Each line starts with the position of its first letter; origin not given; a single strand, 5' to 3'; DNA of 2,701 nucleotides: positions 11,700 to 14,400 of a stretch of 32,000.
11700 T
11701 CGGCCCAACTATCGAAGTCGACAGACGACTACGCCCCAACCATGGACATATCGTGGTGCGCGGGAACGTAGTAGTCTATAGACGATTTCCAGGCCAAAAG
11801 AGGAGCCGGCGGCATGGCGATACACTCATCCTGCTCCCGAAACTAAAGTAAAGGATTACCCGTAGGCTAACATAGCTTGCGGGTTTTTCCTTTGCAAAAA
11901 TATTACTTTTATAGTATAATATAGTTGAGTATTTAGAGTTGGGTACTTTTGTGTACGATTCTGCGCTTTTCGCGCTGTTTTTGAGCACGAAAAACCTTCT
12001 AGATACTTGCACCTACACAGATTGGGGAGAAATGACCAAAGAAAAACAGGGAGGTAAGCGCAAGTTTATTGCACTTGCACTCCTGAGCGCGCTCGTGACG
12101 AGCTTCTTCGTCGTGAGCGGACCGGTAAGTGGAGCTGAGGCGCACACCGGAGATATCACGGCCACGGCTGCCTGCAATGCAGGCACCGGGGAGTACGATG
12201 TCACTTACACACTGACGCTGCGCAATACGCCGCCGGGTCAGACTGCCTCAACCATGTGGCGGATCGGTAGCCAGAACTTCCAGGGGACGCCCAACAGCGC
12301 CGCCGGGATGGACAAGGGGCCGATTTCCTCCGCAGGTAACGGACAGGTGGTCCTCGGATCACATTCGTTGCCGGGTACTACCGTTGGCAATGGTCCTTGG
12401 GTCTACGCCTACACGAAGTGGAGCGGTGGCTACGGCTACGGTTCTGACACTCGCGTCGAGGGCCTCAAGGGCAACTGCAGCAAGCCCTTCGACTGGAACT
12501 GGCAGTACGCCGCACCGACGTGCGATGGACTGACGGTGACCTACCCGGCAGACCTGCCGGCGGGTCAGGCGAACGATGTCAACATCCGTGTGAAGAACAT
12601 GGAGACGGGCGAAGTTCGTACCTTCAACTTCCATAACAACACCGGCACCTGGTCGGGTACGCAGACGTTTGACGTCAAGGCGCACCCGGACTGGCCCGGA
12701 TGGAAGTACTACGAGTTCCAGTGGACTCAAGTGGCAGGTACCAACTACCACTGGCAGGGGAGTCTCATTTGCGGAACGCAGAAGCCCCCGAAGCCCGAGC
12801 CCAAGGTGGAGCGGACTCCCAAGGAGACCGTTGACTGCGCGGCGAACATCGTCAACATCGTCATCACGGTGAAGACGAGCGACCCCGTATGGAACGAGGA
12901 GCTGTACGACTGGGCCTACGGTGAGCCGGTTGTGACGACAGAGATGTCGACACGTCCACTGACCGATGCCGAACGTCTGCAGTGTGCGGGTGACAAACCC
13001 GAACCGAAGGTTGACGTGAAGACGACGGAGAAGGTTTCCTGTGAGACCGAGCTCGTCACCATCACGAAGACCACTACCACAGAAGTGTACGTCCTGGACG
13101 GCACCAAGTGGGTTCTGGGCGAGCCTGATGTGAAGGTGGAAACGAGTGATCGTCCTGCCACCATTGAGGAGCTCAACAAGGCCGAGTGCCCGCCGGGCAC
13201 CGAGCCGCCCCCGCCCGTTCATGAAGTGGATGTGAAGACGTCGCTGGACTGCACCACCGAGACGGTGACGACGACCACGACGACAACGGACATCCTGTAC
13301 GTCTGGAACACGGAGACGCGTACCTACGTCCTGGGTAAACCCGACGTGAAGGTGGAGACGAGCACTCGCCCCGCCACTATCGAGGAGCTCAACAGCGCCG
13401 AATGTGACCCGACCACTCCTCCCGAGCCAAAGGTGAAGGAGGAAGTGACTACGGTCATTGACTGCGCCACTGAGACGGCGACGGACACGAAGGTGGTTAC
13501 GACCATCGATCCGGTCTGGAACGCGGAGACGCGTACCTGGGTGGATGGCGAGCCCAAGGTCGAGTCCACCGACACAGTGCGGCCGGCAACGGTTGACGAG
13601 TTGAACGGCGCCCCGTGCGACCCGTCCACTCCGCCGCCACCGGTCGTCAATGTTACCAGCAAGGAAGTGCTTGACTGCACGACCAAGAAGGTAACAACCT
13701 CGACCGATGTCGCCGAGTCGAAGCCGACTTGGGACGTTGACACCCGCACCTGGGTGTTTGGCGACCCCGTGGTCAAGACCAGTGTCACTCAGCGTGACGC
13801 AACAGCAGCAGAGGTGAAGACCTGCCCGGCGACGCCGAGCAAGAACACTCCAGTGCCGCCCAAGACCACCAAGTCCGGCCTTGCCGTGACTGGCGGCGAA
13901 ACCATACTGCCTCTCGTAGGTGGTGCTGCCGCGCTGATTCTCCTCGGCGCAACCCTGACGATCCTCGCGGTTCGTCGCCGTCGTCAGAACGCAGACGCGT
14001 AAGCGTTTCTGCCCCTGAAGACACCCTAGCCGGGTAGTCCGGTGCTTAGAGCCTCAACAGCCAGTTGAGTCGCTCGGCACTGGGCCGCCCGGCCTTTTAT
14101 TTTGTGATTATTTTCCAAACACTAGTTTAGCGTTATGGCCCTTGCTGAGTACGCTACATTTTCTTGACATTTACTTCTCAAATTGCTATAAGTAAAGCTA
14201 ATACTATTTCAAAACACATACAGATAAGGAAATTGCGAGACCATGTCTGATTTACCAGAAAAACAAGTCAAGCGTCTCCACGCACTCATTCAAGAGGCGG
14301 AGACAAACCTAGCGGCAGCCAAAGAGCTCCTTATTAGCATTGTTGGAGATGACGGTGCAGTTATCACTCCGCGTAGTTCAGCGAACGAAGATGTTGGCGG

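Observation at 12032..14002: High-GC, LAxTG-anchored surface protein built from five Cys-bracketed tandem domains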

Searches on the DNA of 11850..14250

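Call 90: search_rna_families(source=window, start=11850, end=14250, threshold=evalue, max_evalue=1)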
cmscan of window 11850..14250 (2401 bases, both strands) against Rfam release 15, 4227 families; matches with E-value up to 1: 0.
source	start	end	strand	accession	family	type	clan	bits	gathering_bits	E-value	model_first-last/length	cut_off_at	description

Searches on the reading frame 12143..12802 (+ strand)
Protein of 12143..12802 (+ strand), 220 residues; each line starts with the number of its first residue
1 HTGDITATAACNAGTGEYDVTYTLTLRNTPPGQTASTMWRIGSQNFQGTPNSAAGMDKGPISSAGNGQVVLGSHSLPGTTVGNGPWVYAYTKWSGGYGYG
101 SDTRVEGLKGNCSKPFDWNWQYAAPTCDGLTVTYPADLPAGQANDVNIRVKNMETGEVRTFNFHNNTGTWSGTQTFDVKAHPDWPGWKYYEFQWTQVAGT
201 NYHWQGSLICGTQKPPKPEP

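Call 36: predict_structure(alignment_id=A1)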
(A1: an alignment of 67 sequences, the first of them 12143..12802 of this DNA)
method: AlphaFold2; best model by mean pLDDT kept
length: 220 residues; sequences in the alignment: 67
mean_pLDDT: 93.3   pTM: 0.65
mean pLDDT of the five models: 93.3, 92.8, 90.8, 90.6, 90.6
residues with pLDDT >= 90: 178; 70-90: 40; 50-70: 2; < 50: 0
segments of 3 or more residues with pLDDT < 50: none
pLDDT, mean of each block of 10 residues (from residue 1): 84 91 92 94 91 95 93 93 94 93 91 87 98 93 95 98 96 98 98 98 98 84
secondary structure, 60 per line:
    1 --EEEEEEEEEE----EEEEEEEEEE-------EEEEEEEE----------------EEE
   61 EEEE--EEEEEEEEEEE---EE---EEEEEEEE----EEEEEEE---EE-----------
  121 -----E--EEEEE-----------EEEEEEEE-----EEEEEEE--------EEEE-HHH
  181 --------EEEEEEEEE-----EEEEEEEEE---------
elements in order: E3-12 E17-26 E34-41 E58-64 E67-77 E86-93 E98-104 E129-133 E145-152 E158-164 E173-176 E189-197 E203-211

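Call 40: fold_search(model_id=the predicted structure, library=pdb)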
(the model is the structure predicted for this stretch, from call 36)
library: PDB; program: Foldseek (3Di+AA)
matches with E <= 10: 1355; with E <= 0.001: 0
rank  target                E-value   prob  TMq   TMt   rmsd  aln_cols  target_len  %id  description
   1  3s3p_A                1.4e-03  0.96  0.24  0.12  14.4       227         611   10  Transglutaminase 2 in complex with a novel inhibitor (released 2012-06-06)
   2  4kkp_A                2.0e-03  0.97  0.29  0.28  22.5       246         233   11  Crystal structure of Vibrio cholerae RbmA (crystal form 2) (released 2013-05-22)
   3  5mho_B                2.3e-03  0.91  0.24  0.10  16.2       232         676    8  FXIIIa in complex with the inhibitor ZED2369 (released 2017-12-20)
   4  6xi3                  2.7e-03  0.94  0.26  0.17  13.1       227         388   13  Crystal structure of tetra-tandem repeat in extending region of large adhesion protein (released 2020-10-14)
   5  9a3v_A                2.9e-03  0.97  0.29  0.12  15.0       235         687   11  Predicted model of tissue transglutaminase 2 (TG2) in complex with plasma fibronectin type III modules 14 and 15 (FNII (released 2024-02-02)
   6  9e7m_Ja               3.5e-03  0.77  0.21  0.08  15.1       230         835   11  In situ cryoEM structure of bacteriophage Ur-lambda tail tip complex (released 2025-11-05)
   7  6wdq_C                4.6e-03  0.80  0.21  0.17  17.8       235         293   13  IL23/IL23R/IL12Rb1 signaling complex (released 2021-02-24)
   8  4kkq_B                5.1e-03  0.97  0.31  0.30  21.7       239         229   10  Crystal structure of Vibrio cholerae RbmA (crystal form 1) (released 2013-05-22)
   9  5myb_B                5.1e-03  0.95  0.26  0.28  14.9       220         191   13  Homodimerization of Tie2 Fibronectin-like domains 2 and 3 in space group P21 (released 2017-04-26)
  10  3va2_C                5.1e-03  0.94  0.27  0.21  14.8       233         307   12  Crystal structure of human Interleukin-5 in complex with its alpha receptor (released 2012-07-25)
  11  4bq9_B                6.3e-03  0.87  0.24  0.27  12.5       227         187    9  Crystal structure of the FN5 and FN6 domains of NEO1, form 1 (released 2013-06-12)
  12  1ggu_B                6.3e-03  0.84  0.25  0.10  15.0       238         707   11  HUMAN FACTOR XIII WITH CALCIUM BOUND IN THE ION SITE (released 1999-09-16)
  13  1l9m_A                6.6e-03  0.96  0.31  0.12  15.8       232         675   10  Three-dimensional structure of the human transglutaminase 3 enzyme: binding of calcium ions change structure for activ (released 2002-05-29)
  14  1l9n_A                6.6e-03  0.94  0.30  0.12  15.3       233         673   10  Three-dimensional structure of the human transglutaminase 3 enzyme: binding of calcium ions change structure for activ (released 2002-05-29)
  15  4kkp_B                6.6e-03  0.80  0.25  0.24  22.8       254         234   12  Crystal structure of Vibrio cholerae RbmA (crystal form 2) (released 2013-05-22)
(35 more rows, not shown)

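Call 58: find_homologous_proteins(query=A1, max_evalue=0.00001)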
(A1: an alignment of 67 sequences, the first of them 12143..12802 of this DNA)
Query A1 (67 sequences) (220 aa, profile of the alignment): 55 proteins with E <= 0.00001 among 5078 candidates.
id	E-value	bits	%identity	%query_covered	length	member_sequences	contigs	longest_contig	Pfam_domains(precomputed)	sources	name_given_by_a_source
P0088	1.9e-62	227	50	44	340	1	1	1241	PF12947.14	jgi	jgi:hypothetical protein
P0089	1.2e-56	208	52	54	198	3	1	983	-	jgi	jgi:hypothetical protein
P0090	7.8e-43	164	61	52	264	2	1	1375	-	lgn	-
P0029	3.4e-40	155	68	46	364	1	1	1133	-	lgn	-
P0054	2.3e-39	152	60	45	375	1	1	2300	-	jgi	jgi:hypothetical protein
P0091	3.6e-39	152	60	48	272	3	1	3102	-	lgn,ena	-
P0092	1.1e-38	150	69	44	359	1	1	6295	-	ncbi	-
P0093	6.5e-38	148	61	54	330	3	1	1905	-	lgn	-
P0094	7.6e-38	148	59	47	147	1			-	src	-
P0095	9.5e-38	147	57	43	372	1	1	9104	-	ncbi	ncbi:hypothetical protein BH09ACT12_BH09ACT12_36500 [soil metagenome]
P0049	9.9e-38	147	61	47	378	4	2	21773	-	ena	-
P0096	1.6e-37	146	61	43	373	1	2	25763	-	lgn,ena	-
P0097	2.9e-37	146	56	47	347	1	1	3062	-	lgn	-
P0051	5.4e-37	145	60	47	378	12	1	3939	-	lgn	-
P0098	5.5e-37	145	60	47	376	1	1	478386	-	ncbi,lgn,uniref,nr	ncbi:hypothetical protein [Nocardioides sp. T2.26MG-1]|uniref:hypothetical protein n=1 Tax=Nocardioi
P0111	1.2e-34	137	56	57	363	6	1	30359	-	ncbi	ncbi:MAG: hypothetical protein WAQ22_02210 [Candidatus Saccharimonas sp.]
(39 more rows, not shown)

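Call 60: find_encoding_contigs(protein=P0111, flank=10000, max_places=1)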
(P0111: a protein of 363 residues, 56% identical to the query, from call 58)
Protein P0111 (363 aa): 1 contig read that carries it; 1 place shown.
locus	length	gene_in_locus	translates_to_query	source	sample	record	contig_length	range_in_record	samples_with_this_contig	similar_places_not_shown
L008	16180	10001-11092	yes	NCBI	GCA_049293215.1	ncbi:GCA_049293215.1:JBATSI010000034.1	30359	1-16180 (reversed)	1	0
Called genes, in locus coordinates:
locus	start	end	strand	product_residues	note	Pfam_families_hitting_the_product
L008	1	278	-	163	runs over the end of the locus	PF00828:Ribosomal_L27A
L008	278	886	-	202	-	PF00333:Ribosomal_S5, PF03719:Ribosomal_S5_C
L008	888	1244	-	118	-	PF00861:Ribosomal_L18p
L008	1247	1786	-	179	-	PF00347:Ribosomal_L6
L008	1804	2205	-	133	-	PF00410:Ribosomal_S8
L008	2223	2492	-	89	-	PF00253:Ribosomal_S14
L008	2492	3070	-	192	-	PF00281:Ribosomal_L5, PF00673:Ribosomal_L5_C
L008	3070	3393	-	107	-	PF00467:KOW (weak), PF23287:KOW7_SPT5 (weak), PF17136:ribosomal_L24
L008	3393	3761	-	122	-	PF00238:Ribosomal_L14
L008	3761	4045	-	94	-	PF00366:Ribosomal_S17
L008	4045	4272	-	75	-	PF00831:Ribosomal_L29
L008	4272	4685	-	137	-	PF00252:Ribosomal_L16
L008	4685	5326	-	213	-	PF07650:KH_2, PF00189:Ribosomal_S3_C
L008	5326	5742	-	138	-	PF00237:Ribosomal_L22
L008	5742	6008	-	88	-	PF00203:Ribosomal_S19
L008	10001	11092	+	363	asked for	-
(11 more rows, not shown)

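Call 83: search_solved_structures(query=A1, max_evalue=1)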
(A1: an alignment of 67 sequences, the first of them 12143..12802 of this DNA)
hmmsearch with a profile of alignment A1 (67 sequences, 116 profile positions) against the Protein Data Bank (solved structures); distinct sequences matched with E-value up to 1: 4.
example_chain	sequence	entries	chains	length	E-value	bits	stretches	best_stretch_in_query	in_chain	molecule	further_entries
43sb_A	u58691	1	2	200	0.23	15.3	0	7-74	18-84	TCR C3K TRAV13D-1*04 TRAJ18*01 alpha chain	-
43rh_C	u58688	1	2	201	0.23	15.3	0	7-74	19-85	T cell receptor alpha variable 13D-1,T cell receptor alpha joining 18,T cell receptor alph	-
4kpt_A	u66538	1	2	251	0.41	14.5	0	33-105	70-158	Glutamine ABC transporter permease and substrate binding protein protein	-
4la9_A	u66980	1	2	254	0.43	14.5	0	33-105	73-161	Glutamine ABC transporter permease and substrate binding protein protein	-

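Call 86: fold_search(model_id=the predicted structure, library=viral)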
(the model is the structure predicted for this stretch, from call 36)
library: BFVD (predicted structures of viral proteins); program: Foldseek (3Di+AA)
matches with E <= 10: 872; with E <= 0.001: 2
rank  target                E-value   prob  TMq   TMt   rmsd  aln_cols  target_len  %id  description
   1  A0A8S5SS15            2.6e-04  0.99  0.27  0.14  10.6       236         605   13  Baseplate protein [Siphoviridae sp. ct5wd11]
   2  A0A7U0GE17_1          6.8e-04  0.99  0.27  0.07  14.7       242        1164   12  (no name in the UniProt tables at hand)
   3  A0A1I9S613            1.5e-03  0.99  0.32  0.18  13.4       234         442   13  (no name in the UniProt tables at hand)
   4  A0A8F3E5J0            1.6e-03  0.92  0.26  0.18  12.2       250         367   10  Minor tail protein [Microbacterium phage Honk]
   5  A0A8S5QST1            1.7e-03  0.98  0.29  0.14  15.9       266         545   14  Uncharacterized protein [Podoviridae sp. ctKS020]
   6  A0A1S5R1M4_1          1.9e-03  0.91  0.22  0.07  16.2       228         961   14  Putative tail fiber protein [Pseudomonas phage phiPMW]
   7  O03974                1.9e-03  0.90  0.23  0.12  13.6       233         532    8  (no name in the UniProt tables at hand)
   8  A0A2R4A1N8            2.0e-03  0.94  0.28  0.11  13.2       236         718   11  (no name in the UniProt tables at hand)
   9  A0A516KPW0            2.8e-03  0.96  0.28  0.13  11.7       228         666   16  (no name in the UniProt tables at hand)
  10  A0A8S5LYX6            2.9e-03  0.66  0.19  0.07  12.6       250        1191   14  Uncharacterized protein (Fragment) [Siphoviridae sp. ct9Y44]
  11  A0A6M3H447            3.1e-03  0.91  0.26  0.05  18.9       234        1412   12  (no name in the UniProt tables at hand)
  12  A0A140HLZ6            3.3e-03  0.98  0.31  0.11  12.1       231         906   13  Peptidase S74 domain-containing protein [Bacillus phage Deep Blue]
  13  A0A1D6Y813            3.4e-03  0.75  0.23  0.19  14.6       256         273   13  (no name in the UniProt tables at hand)
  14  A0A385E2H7            3.6e-03  0.89  0.24  0.23  19.4       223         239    9  (no name in the UniProt tables at hand)
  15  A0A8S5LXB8            4.5e-03  0.63  0.22  0.10  17.2       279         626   13  Uncharacterized protein [Siphoviridae sp. ctRiO19]
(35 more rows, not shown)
